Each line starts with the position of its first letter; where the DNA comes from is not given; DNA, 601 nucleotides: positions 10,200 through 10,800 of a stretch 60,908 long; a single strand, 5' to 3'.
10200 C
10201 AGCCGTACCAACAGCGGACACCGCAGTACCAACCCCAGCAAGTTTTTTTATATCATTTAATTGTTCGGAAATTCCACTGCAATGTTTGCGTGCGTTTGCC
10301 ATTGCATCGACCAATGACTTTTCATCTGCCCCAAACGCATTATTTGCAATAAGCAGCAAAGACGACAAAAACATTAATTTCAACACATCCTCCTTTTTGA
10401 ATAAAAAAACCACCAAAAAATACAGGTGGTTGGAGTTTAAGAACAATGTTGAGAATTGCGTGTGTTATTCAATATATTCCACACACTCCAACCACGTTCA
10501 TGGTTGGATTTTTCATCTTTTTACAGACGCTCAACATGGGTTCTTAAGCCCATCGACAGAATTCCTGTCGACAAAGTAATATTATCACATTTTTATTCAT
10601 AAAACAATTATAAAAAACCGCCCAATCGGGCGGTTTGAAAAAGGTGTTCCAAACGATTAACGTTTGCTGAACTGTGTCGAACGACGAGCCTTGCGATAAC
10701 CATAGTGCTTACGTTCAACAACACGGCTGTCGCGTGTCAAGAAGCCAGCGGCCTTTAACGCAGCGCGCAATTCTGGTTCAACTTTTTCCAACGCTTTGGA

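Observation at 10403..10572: Unrecognised four-helix leader RNA with a terminator/antiterminator switch upstream of a secreted-protein operon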

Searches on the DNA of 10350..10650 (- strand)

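Call 4: search_rna_families(source=window, start=10350, end=10650, threshold=evalue, max_evalue=10, show_alignments=3)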
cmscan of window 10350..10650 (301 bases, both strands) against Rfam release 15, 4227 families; matches with E-value up to 10: 22.
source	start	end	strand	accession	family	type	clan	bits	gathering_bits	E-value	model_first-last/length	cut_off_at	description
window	10552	10640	+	RF02379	csRNA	Gene; sRNA;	-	20.2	57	2.1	1-93/93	no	Cia-dependent small RNA csRNA1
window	10428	10493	-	RF03174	mir-4803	Gene; miRNA;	-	19.7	90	0.28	1-74/74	no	mir-4803 microRNA precursor family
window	10571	10636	+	RF02844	RefA9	Gene; antisense;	-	19.4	49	1.1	1-64/64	no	Enterococcus sRNA A9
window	10404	10468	-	RF00078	MicA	Gene; sRNA;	-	18.9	41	1.2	1-75/75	no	MicA sRNA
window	10615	10643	-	RF02677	NsiR4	Gene; sRNA;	-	18.4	40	0.074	32-65/65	no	Nitrogen stress-induced RNA 4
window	10382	10444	-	RF02389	sau-31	Gene; sRNA;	-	17.9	50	3.5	1-66/66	no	Staphylococcus sRNA sau-31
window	10608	10650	-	RF01859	Phe_leader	Cis-reg; leader;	-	17.7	55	1.5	83-125/125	5'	Phenylalanine leader peptide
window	10569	10650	-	RF01770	rimP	Cis-reg; leader;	-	17.7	47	1.6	21-102/102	5'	Gammaprotebacteria rimP leader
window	10393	10518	-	RF00885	MIR821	Gene; miRNA;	-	17.6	249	0.36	7-275/275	no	MIR821 microRNA precursor family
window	10577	10639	+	RF01859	Phe_leader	Cis-reg; leader;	-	17.2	55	1.9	1-125/125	no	Phenylalanine leader peptide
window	10358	10469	+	RF02530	URE2_IRES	Cis-reg; IRES;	-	16.6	70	6.9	1-105/105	no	Ure2 internal ribosome entry site (IRES)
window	10541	10638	+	RF00082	SraG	Gene; sRNA;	-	16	50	1.8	1-177/177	no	SraG RNA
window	10608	10650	-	RF02837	anti-hemB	Gene; sRNA;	-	14.4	49.5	0.6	40-81/81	5'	Burkholderia RNA 7 (anti-hemB)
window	10612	10650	-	RF00512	Leu_leader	Cis-reg; leader;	-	14.4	50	1.8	106-148/148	5'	Leucine operon leader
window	10613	10650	-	RF00106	RNAI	Gene; antisense;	-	14.1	47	3.1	61-102/102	5'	RNAI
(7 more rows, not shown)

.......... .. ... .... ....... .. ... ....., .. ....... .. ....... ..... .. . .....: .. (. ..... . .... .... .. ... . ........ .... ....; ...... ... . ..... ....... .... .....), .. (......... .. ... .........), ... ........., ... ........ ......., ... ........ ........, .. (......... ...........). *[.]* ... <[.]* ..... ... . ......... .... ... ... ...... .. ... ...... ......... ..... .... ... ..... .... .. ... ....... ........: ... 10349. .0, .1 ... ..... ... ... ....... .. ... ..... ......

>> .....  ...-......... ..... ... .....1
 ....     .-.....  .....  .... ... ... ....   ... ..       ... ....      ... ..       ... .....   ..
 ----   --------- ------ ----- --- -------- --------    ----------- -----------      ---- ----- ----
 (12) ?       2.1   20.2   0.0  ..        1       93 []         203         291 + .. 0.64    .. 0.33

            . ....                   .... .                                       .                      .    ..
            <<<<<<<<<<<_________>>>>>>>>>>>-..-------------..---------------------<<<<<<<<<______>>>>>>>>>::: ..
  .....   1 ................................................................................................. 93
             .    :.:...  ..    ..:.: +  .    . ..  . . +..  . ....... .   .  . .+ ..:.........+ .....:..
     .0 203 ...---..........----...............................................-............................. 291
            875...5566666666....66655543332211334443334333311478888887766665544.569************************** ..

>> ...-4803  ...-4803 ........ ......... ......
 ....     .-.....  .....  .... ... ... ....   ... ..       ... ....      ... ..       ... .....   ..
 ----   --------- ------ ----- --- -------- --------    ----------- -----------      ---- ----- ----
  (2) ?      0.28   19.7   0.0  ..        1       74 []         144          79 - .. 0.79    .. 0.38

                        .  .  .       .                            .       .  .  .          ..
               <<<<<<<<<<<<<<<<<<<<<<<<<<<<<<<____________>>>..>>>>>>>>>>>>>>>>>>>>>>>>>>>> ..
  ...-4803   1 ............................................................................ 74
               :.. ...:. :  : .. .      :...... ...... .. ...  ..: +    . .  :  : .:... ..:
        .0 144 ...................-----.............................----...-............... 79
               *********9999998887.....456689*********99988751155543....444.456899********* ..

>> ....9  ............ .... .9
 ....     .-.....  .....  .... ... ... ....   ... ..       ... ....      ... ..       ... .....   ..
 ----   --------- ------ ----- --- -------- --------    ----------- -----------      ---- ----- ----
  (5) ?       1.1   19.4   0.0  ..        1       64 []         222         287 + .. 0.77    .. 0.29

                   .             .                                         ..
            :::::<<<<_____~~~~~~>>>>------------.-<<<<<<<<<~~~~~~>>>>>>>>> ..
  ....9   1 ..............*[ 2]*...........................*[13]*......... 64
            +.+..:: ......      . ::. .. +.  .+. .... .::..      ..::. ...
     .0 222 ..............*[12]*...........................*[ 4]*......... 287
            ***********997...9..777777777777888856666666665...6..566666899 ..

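Call 25: build_rna_model(alignment_id=A2, structure=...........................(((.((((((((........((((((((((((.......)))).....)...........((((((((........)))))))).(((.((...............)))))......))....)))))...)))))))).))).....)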
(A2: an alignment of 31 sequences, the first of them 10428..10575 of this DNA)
Model R1 built from alignment A2 (31 sequences, 175 columns); structure: as given.
model positions 146; base pairs 36; branch points 2; effective number of sequences 2.12; information 0.59 bits per position. Calibrated on 0.2 Mb of random sequence (short: E-values are rough).
structure used (alignment columns):
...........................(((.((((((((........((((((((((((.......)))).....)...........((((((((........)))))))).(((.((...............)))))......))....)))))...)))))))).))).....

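Call 26: search_with_rna_model(model_id=R1, source=window, max_evalue=10, show_alignments=4)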
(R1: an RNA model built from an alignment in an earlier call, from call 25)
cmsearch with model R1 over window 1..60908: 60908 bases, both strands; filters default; matches with E-value up to 10: 2.
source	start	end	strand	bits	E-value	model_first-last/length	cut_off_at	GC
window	10428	10574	-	113.7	2.2e-25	1-146/146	no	0.4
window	1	142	-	87.2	5.1e-19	1-133/146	3'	0.46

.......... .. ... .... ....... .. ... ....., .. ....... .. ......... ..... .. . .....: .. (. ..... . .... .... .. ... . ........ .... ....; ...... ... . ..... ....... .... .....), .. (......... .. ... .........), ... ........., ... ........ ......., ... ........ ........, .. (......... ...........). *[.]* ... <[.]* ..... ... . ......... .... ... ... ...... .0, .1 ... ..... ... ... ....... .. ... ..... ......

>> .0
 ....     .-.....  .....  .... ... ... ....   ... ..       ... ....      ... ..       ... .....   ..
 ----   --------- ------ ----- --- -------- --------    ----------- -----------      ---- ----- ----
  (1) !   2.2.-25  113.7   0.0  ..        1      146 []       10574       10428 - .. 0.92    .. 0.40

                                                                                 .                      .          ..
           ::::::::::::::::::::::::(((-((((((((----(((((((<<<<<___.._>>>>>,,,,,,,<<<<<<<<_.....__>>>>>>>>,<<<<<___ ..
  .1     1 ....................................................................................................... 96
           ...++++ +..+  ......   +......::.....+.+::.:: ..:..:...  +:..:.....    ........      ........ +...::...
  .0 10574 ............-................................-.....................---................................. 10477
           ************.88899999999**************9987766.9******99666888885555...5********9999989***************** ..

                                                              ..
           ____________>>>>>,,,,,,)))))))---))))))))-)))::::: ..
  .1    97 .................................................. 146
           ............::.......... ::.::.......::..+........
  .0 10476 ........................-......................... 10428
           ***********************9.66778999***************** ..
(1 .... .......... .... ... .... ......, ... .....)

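Call 27: search_with_rna_model(model_id=R1, sources=[L001, L002, L003, L004, L005, L006, L007, L008, L009, L010, L011, L012, L013, L014, L015, L016, L017, L018, L019, L020, L021, L022, L023, L024, L025, L026, L027, L028, L029, L030, L031, L032, L033, L034, L035, L036, L037, L038, L039, L040, L041, L042, L043, L044, L045, L046, L047, L048, L049, L050, L051, L052, L053, L054, L055, L056, L057, L058, L059, L060, L061, L062, L063, L064, L065, L066, L067, L068, L069, L070, L071, L072, L073, L074, L075, L076, L077, L078, L079, L080, L081, L082, L083, L084, L085, L086, L087, L088, L089, L090, L091, L092, L093, L094, L095, L096, L097, L098, L099, L100], max_evalue=0.01, make_alignment=true)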
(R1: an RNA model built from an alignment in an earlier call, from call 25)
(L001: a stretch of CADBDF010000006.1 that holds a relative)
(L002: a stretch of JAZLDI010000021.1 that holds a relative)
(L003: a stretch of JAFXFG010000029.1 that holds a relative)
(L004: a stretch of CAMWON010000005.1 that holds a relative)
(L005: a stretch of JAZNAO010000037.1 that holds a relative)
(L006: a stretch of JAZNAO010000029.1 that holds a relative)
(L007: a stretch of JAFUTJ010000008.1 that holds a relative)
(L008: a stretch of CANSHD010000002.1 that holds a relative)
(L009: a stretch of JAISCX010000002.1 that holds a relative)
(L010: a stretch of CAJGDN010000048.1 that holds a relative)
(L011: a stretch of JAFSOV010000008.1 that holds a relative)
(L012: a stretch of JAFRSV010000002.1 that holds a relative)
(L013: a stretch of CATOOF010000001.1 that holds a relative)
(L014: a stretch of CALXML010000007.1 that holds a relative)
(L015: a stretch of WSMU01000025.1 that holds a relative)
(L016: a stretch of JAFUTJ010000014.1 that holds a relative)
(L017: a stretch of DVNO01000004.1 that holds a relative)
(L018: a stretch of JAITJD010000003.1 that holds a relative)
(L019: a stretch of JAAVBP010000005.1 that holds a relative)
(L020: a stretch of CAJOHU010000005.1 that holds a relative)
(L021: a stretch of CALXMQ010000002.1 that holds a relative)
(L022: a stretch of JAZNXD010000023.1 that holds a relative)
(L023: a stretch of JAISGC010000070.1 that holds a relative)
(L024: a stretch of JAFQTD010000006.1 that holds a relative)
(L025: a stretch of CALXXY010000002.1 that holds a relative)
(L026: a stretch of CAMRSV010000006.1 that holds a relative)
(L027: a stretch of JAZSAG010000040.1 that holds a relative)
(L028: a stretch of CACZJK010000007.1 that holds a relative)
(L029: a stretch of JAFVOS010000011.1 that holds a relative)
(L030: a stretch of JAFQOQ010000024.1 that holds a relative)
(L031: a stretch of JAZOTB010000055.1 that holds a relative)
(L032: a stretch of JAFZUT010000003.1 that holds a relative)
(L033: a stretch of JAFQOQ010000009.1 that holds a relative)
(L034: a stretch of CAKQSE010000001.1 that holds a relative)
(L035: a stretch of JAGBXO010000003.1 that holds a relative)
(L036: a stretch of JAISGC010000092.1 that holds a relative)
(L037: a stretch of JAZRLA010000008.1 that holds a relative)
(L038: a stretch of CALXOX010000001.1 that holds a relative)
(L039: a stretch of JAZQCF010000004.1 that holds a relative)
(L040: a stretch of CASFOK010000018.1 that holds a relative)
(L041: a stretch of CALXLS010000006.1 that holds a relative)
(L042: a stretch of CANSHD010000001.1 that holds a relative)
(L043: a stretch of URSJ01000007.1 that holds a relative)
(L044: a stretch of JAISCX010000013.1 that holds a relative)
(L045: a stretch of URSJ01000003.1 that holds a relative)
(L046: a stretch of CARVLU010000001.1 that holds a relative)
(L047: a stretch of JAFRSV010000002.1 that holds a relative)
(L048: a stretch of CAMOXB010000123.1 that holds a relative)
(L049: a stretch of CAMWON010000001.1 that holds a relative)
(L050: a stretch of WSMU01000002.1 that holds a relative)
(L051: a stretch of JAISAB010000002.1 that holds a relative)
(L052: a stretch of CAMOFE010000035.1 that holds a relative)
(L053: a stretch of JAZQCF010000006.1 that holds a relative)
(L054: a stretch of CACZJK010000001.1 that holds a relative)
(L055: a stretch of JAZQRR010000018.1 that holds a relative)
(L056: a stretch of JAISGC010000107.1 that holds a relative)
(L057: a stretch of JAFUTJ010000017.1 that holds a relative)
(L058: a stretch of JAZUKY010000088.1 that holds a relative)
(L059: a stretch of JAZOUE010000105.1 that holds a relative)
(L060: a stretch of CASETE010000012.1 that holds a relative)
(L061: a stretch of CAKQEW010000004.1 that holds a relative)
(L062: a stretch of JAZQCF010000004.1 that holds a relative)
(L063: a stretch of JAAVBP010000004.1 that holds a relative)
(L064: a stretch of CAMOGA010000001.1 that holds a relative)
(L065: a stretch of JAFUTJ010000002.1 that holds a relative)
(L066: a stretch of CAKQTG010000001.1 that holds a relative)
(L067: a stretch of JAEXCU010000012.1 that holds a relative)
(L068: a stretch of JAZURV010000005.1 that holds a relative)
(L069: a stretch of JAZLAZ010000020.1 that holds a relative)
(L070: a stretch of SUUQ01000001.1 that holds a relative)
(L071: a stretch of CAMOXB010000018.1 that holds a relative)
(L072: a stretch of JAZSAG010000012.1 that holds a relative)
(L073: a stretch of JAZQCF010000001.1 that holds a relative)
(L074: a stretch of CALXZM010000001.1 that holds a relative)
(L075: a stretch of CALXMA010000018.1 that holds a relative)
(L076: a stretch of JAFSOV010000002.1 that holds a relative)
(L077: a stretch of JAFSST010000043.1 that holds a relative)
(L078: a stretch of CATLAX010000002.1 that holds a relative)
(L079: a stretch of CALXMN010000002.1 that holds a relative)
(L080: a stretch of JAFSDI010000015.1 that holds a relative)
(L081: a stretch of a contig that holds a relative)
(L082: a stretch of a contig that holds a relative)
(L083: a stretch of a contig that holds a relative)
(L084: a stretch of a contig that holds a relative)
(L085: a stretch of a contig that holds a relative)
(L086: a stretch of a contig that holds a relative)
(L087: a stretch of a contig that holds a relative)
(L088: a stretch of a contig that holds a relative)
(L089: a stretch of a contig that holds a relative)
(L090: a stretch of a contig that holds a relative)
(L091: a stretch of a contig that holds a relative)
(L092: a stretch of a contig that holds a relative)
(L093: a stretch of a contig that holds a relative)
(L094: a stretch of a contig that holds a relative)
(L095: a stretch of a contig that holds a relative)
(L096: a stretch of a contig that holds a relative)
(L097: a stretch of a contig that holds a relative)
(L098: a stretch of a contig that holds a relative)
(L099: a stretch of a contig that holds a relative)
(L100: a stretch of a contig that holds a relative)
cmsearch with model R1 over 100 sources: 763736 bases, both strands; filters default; matches with E-value up to 0.01: 115.
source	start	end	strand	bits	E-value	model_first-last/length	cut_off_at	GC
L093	3364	3507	-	140.5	1.1e-30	1-146/146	no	0.42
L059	716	861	+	140.2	1.3e-30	1-146/146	no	0.38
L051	5458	5606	-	135.8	1.4e-29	1-146/146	no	0.54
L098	1681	1828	-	134.7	2.7e-29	1-146/146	no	0.44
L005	360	503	-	134.6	2.8e-29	1-146/146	no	0.44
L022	4125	4270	+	134.3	3.3e-29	1-146/146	no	0.45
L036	5299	5445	-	131.8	1.3e-28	1-146/146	no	0.51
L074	4758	4905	-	130.6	2.6e-28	1-146/146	no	0.43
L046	6911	7057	-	130.2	3.2e-28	1-146/146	no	0.42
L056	5151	5298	+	128.1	1e-27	1-146/146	no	0.53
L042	732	880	+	126.2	2.9e-27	1-146/146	no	0.43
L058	2902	3048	-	125.7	3.7e-27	1-146/146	no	0.48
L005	6684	6834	+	123.3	1.4e-26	1-146/146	no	0.44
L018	260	401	-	122.8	1.8e-26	1-146/146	no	0.45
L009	5407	5558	-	122.4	2.4e-26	1-146/146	no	0.47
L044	1578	1718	+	121.1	4.8e-26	1-146/146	no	0.43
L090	616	763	+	120.4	7e-26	1-146/146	no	0.43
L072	2534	2679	-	119.9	9.4e-26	1-146/146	no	0.44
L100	1856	2001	+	119.4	1.2e-25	1-146/146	no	0.51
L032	293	449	+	118.8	1.7e-25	1-146/146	no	0.48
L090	376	517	+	116.9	4.9e-25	1-146/146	no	0.43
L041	6558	6711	+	116.7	5.6e-25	1-146/146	no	0.43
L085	4067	4223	+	116.6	5.6e-25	1-146/146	no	0.46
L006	7746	7898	+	115.8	9.1e-25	1-146/146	no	0.45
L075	656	813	-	115.7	9.2e-25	1-146/146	no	0.42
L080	7502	7648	+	115.6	1e-24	1-146/146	no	0.47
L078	4249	4398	+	114.5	1.9e-24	1-146/146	no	0.49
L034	7632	7779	-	114.1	2.3e-24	1-146/146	no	0.45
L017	7605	7746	-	113.3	3.5e-24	1-146/146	no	0.44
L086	3794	3949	-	112.8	4.7e-24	1-146/146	no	0.46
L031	2153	2308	-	112.5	5.4e-24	1-146/146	no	0.44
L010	1933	2082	+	111.7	8.5e-24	1-146/146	no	0.46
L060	5843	5997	+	111.6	9.1e-24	1-146/146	no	0.48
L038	5452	5595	-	111.3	1.1e-23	1-146/146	no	0.42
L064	3657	3800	-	111.2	1.1e-23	1-146/146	no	0.41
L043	2399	2542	-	111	1.2e-23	1-146/146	no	0.47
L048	5539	5690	+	109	3.7e-23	1-146/146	no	0.39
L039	3418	3573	-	108.7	4.4e-23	1-146/146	no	0.45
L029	5470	5623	-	107.6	8.4e-23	1-146/146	no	0.42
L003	3800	3951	+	107.4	9.4e-23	1-146/146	no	0.51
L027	2106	2260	-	107.3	1e-22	1-146/146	no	0.43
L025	2742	2891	+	106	2e-22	1-146/146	no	0.43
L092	4555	4710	+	105.9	2.1e-22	1-146/146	no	0.44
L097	2767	2917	+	105.5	2.7e-22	1-146/146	no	0.4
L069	95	242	+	105.1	3.3e-22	1-146/146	no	0.41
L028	4196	4346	+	105.1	3.4e-22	1-146/146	no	0.4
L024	5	149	-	104.7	4e-22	1-146/146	no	0.43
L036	4078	4225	-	102.7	1.3e-21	1-146/146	no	0.51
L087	2073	2225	-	102.6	1.3e-21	1-146/146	no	0.4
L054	7705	7861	-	102.4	1.4e-21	1-146/146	no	0.41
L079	2509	2647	-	102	1.8e-21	1-146/146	no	0.35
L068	69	218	-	101.9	1.9e-21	1-146/146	no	0.45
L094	2224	2369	-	101.8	2e-21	1-146/146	no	0.46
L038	373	524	-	101.4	2.6e-21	1-146/146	no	0.41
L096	346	505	-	100.2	5e-21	1-146/146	no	0.4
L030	912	1068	+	99.9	5.7e-21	1-146/146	no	0.46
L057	5820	5979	+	99.4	7.4e-21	1-146/146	no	0.42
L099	7491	7630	+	98.2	1.5e-20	1-146/146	no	0.48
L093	4096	4244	+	97.2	2.5e-20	1-146/146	no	0.55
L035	5937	6084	-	96.9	3e-20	1-146/146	no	0.49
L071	7334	7483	+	96.6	3.6e-20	1-146/146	no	0.41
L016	7511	7665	-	96.4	3.9e-20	1-146/146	no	0.4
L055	674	820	+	96.2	4.5e-20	1-146/146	no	0.41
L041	3400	3546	-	96.1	4.8e-20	1-146/146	no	0.42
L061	7814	7956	-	96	4.9e-20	1-146/146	no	0.44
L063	2362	2521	-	95.4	6.9e-20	1-146/146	no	0.4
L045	2241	2392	-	94.3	1.3e-19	1-146/146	no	0.49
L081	7288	7416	+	93.9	1.5e-19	1-146/146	no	0.36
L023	1334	1476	+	93.7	1.8e-19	1-146/146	no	0.43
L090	4831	4984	+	93.5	1.9e-19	1-146/146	no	0.44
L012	5884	6024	-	92.9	2.8e-19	1-146/146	no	0.48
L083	1055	1201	-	92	4.5e-19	1-146/146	no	0.41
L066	246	395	+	91.5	5.8e-19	1-146/146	no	0.48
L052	1795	1922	+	91.3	6.7e-19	1-146/146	no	0.45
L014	4351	4478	+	90.5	1.1e-18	1-146/146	no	0.38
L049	1643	1769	+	90.3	1.2e-18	1-146/146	no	0.42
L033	7795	7945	-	90.2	1.2e-18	1-146/146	no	0.48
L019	1768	1901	-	90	1.3e-18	1-146/146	no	0.47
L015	2455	2584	-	89.8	1.5e-18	1-146/146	no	0.42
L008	6907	7058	-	89.5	1.8e-18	1-146/146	no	0.41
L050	5112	5241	-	88.6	3e-18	1-146/146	no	0.46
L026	1873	2015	+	87.5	5.5e-18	1-146/146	no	0.45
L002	739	889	+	87.4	5.8e-18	1-146/146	no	0.48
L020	1903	2055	-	87.3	6e-18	1-146/146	no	0.46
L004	4775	4902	+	87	7.1e-18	1-146/146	no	0.45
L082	5413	5557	-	87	7.2e-18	1-146/146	no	0.43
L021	6025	6169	-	84.9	2.3e-17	1-146/146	no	0.43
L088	5251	5401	+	83.7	4.4e-17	1-146/146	no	0.4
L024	3378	3562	+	83.2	5.9e-17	1-146/146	no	0.45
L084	480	625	-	81.8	1.3e-16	1-146/146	no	0.4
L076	814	941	+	80.4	2.8e-16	1-146/146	no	0.42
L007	1012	1177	-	79.6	4.2e-16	1-146/146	no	0.43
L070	7500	7649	-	79.5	4.4e-16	1-146/146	no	0.48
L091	2964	3091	-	79.3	5.1e-16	1-146/146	no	0.45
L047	7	137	+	79.3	5.1e-16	24-146/146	no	0.43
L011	4888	5022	+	79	5.8e-16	1-146/146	no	0.45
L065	1227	1394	-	78.9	6.4e-16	1-146/146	no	0.43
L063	2866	3021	-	78.2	9.3e-16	1-146/146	no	0.48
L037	2564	2693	-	78.1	9.5e-16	1-146/146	no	0.46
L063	2585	2736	-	77.2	1.6e-15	1-146/146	no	0.36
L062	820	952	-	76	3.2e-15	1-146/146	no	0.43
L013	7340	7490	-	75.2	5e-15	1-146/146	no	0.5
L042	992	1147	+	74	9.2e-15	1-146/146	no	0.49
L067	4371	4518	+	73.6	1.1e-14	1-146/146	no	0.52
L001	5572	5702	-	72.2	2.5e-14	1-146/146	no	0.47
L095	380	503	+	72.2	2.6e-14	1-146/146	no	0.44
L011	7240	7386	-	71.8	3.1e-14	1-146/146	no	0.5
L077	108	235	-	70.4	6.9e-14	1-146/146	no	0.48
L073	5127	5256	-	67.1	4.3e-13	1-146/146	no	0.42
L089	5978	6157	+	66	7.8e-13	1-146/146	no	0.4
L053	6211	6342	-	65.1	1.2e-12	1-146/146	no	0.46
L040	2806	2965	-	62.4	5.8e-12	1-146/146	no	0.35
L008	7133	7294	-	58.1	6.2e-11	1-146/146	no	0.41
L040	2980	3111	-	51.3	2.5e-09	1-146/146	no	0.33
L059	734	880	-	25.7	0.0035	1-146/146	no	0.38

Alignment A3: 115 matches aligned to the model, 298 columns, each read 5' to 3' on its own strand. Consensus structure (alignment columns), stored with it:
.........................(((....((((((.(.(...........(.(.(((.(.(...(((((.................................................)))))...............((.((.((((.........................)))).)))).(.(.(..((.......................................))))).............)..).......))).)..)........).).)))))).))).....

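Call 46: search_with_rna_model(model_id=R1, sources=[L121, L122, L123, L124, L101, L102, L103, L104, L105, L106, L107, L108, L109, L110, L111, L112, L113, L114, L115, L116, L117, L118, L119, L120], max_evalue=0.01)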
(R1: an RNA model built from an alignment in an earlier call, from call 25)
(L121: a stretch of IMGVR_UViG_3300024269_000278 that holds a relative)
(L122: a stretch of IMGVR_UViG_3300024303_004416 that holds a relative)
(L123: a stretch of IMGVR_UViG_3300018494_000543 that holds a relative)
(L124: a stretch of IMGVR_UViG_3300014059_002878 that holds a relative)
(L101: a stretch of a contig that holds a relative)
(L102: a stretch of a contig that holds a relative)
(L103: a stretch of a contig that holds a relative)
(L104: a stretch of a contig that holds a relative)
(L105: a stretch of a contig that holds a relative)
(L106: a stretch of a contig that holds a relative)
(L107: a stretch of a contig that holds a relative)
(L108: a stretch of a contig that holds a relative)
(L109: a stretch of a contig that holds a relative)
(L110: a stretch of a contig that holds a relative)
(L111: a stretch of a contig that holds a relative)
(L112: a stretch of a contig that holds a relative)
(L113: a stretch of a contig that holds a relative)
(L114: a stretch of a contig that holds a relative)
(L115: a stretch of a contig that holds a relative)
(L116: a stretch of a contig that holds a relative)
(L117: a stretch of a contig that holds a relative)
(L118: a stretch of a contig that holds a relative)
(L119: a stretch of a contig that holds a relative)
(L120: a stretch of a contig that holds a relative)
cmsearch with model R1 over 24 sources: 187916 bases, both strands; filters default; matches with E-value up to 0.01: 29.
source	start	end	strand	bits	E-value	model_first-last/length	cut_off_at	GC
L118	4804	4952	+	144.2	3.3e-32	1-146/146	no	0.41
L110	590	735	+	140.5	2.6e-31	1-146/146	no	0.48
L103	4325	4468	+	139.2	5.4e-31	1-146/146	no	0.47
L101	238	381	-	138.9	6.2e-31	1-146/146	no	0.44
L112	213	359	-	135.7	3.6e-30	1-146/146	no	0.46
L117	4277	4420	+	125.9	8.2e-28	1-146/146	no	0.43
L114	6383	6527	-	120.6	1.5e-26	1-146/146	no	0.39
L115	188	332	+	116.6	1.4e-25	1-146/146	no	0.39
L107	7441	7595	-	115.1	3.3e-25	1-146/146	no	0.46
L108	1499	1648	-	114.7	4.1e-25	1-146/146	no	0.38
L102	5925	6069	+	114.3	5.1e-25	1-146/146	no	0.43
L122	8441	8587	+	111.6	2.3e-24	1-146/146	no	0.48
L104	7111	7265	-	111.5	2.4e-24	1-146/146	no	0.46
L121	12017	12172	+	111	3.1e-24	1-146/146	no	0.44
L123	765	920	+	111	3.1e-24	1-146/146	no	0.44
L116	137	293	-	108.4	1.3e-23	1-146/146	no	0.45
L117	4517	4668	+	106.6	3.6e-23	1-146/146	no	0.39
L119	6132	6285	-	96.6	8.7e-21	1-146/146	no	0.39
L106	7697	7823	-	90.8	2.2e-19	1-146/146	no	0.45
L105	5165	5312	-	90.5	2.6e-19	1-146/146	no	0.42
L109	4082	4212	+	89.5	4.4e-19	1-146/146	no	0.42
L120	7576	7703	-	88.7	7e-19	1-146/146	no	0.43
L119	1573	1700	-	81.5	3.7e-17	1-146/146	no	0.44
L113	2736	2867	-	80.6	5.9e-17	1-146/146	no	0.44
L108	6212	6364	-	51.3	6.3e-10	1-146/146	no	0.47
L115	347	511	+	51.3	6.5e-10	1-146/146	no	0.32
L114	6203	6368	-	43.6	4.4e-08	1-146/146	no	0.32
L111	1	90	+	42.8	7e-08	76-146/146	5'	0.4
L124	5466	5647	+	34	9e-06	1-146/146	no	0.46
